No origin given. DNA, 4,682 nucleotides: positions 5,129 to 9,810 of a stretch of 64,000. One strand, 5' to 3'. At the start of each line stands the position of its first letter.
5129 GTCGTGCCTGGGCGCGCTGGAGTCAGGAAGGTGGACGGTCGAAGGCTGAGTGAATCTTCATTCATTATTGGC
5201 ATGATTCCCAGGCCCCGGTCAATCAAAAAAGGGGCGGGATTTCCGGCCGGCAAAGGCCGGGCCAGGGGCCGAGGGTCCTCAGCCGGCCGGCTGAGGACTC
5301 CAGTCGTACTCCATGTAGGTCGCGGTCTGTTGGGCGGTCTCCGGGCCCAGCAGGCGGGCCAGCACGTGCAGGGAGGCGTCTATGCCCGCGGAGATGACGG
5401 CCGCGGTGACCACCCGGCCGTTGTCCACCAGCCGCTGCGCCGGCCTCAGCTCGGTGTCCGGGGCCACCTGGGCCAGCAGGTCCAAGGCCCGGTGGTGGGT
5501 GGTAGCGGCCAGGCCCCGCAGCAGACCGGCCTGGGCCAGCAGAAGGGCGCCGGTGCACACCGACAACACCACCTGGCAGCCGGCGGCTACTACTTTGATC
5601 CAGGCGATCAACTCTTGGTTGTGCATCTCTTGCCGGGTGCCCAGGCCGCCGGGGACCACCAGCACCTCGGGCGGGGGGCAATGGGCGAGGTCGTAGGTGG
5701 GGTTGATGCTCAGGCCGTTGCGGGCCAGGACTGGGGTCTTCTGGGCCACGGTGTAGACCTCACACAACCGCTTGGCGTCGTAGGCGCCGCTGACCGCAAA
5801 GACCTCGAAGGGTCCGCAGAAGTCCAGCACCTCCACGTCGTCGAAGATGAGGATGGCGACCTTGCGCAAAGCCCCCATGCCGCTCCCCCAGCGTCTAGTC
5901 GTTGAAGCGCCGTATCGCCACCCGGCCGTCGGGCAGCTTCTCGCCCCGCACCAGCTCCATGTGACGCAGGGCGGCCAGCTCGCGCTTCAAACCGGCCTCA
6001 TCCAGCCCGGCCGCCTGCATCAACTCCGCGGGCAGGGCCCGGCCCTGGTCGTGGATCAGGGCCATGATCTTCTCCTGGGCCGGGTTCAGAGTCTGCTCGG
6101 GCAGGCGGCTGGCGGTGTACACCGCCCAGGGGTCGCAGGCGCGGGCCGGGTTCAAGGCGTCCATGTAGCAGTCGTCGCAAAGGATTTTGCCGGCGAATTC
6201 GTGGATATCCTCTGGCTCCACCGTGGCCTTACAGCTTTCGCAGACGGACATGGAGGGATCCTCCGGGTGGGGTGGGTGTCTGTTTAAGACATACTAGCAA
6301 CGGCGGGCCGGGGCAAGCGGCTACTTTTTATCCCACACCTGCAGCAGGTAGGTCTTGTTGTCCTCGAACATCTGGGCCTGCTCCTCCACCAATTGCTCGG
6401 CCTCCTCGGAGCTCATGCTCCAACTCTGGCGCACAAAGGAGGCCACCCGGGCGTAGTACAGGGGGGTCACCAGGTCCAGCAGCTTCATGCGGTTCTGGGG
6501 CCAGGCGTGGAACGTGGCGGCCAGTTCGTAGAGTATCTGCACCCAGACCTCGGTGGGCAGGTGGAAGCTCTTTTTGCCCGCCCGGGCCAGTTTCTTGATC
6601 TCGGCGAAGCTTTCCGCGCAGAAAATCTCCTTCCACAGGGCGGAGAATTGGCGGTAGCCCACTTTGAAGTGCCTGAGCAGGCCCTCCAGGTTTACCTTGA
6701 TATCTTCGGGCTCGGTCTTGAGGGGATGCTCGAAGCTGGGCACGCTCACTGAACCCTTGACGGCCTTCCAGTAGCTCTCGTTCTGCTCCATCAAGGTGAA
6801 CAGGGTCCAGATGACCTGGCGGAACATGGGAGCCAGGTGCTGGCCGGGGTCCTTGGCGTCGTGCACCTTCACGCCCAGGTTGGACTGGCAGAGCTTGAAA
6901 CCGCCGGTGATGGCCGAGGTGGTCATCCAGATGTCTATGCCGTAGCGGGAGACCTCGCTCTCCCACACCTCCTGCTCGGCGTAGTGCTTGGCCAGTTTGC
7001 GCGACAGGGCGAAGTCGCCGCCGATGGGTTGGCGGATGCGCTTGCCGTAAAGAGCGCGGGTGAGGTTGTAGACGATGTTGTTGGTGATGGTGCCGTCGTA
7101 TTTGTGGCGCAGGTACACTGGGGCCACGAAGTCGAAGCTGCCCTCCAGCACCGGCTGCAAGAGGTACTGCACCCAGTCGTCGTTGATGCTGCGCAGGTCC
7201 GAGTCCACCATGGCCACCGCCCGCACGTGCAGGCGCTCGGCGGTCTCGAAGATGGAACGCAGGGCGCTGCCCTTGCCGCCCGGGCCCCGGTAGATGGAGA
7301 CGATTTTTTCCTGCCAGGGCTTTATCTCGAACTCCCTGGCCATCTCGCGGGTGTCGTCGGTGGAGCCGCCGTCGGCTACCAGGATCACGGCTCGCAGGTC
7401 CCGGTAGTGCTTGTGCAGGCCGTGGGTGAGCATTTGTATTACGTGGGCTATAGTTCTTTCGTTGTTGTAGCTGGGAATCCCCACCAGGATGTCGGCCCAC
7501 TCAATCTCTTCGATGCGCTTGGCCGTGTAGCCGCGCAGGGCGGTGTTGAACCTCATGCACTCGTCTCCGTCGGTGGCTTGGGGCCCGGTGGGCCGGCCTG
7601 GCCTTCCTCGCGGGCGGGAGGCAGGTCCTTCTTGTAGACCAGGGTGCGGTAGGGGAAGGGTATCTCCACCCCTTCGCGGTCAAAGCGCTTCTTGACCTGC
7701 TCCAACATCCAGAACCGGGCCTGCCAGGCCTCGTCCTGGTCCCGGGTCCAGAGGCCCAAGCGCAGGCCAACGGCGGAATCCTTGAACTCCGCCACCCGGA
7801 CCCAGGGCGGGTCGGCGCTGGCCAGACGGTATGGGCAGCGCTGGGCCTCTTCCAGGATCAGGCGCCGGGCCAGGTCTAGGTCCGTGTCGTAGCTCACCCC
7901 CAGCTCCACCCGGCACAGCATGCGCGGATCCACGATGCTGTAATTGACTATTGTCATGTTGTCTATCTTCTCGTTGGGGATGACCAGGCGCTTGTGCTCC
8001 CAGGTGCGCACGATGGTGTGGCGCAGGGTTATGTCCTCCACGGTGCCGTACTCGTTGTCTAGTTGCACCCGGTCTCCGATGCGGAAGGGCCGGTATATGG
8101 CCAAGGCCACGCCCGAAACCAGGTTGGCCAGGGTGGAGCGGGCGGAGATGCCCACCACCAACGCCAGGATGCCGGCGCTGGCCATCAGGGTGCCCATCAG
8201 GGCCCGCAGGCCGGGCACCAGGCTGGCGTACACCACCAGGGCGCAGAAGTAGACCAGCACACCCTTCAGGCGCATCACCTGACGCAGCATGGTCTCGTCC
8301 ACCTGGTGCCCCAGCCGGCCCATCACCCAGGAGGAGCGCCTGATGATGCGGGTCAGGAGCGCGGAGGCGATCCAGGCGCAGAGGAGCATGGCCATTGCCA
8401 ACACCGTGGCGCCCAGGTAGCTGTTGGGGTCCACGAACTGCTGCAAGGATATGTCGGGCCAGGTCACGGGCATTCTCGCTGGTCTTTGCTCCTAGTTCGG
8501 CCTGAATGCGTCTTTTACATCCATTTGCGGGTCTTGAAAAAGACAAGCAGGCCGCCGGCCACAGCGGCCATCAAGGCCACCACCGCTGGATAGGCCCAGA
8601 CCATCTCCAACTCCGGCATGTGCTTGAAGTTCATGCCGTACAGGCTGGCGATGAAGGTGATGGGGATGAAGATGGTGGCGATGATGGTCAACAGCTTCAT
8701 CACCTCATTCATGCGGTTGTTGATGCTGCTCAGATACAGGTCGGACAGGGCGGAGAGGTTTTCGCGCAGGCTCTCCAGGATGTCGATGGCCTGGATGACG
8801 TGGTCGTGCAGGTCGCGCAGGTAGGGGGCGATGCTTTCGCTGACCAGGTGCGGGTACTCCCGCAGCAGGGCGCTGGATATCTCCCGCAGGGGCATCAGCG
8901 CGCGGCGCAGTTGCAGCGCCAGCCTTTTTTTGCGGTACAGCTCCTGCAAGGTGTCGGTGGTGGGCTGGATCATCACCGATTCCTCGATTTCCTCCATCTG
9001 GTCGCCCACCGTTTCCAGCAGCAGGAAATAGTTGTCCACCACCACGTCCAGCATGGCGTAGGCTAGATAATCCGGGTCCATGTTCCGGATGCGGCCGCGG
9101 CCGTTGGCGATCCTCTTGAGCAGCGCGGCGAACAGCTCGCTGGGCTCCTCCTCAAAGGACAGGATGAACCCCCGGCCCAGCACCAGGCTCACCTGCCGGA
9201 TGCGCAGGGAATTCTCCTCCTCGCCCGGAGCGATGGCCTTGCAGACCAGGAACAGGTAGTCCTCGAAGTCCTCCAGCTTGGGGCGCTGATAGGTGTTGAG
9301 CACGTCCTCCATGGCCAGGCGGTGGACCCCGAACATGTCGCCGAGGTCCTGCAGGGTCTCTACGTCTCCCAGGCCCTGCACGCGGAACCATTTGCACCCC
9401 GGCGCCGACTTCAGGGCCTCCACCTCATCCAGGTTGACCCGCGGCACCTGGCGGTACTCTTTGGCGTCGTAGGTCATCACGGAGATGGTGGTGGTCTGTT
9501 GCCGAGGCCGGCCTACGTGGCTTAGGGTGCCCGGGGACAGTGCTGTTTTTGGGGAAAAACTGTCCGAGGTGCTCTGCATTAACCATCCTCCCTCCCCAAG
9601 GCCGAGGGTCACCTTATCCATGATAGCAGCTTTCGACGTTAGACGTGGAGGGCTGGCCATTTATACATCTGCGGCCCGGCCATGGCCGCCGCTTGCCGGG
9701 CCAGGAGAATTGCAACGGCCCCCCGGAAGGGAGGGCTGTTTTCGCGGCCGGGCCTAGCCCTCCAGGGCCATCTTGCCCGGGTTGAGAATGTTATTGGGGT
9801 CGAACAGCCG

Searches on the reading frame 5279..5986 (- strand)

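Call 69: search_protein_families(library=pfam, proteins=[window:5279-5986:-], max_evalue=0.0001)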
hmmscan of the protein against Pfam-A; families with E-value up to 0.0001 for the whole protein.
window:5279-5986:- (235 aa): 1 family
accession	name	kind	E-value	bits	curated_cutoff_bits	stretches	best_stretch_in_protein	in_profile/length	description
PF01965.30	DJ-1_PfpI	-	2.1e-18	67.1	26.6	1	41-209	1-163/165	DJ-1/PfpI family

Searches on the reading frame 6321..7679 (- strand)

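Call 69: search_protein_families(library=pfam, proteins=[window:6321-7679:-], max_evalue=0.0001)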
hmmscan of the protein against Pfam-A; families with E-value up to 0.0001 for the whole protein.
window:6321-7679:- (452 aa): 3 families
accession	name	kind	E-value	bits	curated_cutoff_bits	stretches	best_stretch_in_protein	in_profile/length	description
PF00535.33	Glycos_transf_2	-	7.7e-12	45.9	23.3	1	66-201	2-127/168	Glycosyl transferase family 2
PF21969.2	MGS_GT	-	4.7e-07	29.9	27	1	124-265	66-208/239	Mannosylglycerate synthase, GT domain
PF13641.12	Glyco_tranf_2_3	-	1.3e-05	25.8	27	1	64-198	3-131/230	Glycosyltransferase like family 2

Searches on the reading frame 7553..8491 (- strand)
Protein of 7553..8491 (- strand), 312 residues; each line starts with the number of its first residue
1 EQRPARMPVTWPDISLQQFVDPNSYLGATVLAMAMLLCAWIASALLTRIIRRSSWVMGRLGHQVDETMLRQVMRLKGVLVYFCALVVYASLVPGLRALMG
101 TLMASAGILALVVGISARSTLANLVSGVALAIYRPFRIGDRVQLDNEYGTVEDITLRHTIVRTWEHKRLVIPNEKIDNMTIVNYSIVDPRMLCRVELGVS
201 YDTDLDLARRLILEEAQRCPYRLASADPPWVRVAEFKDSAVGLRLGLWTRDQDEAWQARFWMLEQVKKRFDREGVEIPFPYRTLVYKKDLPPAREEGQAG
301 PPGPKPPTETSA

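Call 69: search_protein_families(library=pfam, proteins=[window:7553-8491:-], max_evalue=0.0001)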
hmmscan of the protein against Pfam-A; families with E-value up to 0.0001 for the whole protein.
window:7553-8491:- (312 aa): 2 families
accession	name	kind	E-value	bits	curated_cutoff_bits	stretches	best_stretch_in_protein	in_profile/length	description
PF00924.24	MS_channel_2nd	-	3.2e-19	69.2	20.2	1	120-185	2-67/68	Mechanosensitive ion channel, beta-domain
PF21082.3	MS_channel_3rd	-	5.3e-09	36.8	21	1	195-277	3-88/88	Mechanosensitive ion channel MscS, C-terminal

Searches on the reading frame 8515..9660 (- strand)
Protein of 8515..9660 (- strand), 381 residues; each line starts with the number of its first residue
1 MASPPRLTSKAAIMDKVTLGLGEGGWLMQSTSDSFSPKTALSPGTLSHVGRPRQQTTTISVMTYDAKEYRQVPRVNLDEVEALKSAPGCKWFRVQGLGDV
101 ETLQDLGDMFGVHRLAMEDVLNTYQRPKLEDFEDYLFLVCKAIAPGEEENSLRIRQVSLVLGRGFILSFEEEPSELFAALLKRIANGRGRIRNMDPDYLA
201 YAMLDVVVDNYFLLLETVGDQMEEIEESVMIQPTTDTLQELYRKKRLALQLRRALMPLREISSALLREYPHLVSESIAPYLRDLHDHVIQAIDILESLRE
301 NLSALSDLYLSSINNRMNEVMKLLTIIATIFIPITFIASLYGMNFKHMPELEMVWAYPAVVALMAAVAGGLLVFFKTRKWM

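Call 26: search_protein_families(library=pfam, proteins=[window:8515-9660:-], max_evalue=0.0001)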
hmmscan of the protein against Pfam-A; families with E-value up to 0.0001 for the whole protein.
window:8515-9660:- (381 aa): 1 family
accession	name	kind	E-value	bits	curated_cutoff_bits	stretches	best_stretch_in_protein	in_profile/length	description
PF01544.23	CorA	-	2e-70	237.8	27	1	90-376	5-291/292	CorA-like Mg2+ transporter protein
